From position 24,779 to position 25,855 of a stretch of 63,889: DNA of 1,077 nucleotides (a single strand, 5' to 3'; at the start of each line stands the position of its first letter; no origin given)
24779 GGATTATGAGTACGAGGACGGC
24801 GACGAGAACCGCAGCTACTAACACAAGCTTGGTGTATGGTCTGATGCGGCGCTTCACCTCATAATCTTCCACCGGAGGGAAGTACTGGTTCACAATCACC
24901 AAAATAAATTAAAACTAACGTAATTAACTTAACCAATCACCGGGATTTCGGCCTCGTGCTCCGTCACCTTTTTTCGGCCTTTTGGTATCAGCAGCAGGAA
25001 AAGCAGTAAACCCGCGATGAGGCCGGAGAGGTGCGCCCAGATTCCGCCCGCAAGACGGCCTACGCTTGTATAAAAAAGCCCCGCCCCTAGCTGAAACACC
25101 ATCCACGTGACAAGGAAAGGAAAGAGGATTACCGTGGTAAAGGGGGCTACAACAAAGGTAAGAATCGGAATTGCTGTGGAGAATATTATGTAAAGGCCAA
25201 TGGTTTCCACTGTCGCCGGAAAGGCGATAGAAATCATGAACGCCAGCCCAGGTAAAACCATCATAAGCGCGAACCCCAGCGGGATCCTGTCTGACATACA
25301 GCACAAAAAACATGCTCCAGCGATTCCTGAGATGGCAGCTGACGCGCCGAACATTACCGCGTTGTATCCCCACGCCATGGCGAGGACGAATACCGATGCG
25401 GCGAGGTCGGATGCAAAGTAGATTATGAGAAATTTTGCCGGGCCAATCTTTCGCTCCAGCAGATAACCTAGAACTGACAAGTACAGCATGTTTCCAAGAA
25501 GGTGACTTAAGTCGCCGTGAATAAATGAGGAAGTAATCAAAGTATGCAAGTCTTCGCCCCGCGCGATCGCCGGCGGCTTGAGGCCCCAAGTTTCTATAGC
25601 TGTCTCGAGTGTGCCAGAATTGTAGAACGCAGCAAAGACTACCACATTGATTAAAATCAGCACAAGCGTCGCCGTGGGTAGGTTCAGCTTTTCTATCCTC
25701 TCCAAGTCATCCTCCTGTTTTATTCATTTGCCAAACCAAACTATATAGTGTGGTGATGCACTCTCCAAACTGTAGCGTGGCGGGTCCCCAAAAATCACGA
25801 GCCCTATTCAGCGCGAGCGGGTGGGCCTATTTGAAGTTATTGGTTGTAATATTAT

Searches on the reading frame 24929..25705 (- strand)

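Call 28: search_protein_families(library=pfam, proteins=[window:24929-25705:-], max_evalue=0.00001)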
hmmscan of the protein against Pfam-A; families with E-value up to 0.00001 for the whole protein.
window:24929-25705:- (258 aa): 1 family
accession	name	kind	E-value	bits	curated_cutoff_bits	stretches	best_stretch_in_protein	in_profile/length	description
PF01694.28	Rhomboid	-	1.5e-19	71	22.6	1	52-158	3-108/143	Rhomboid domain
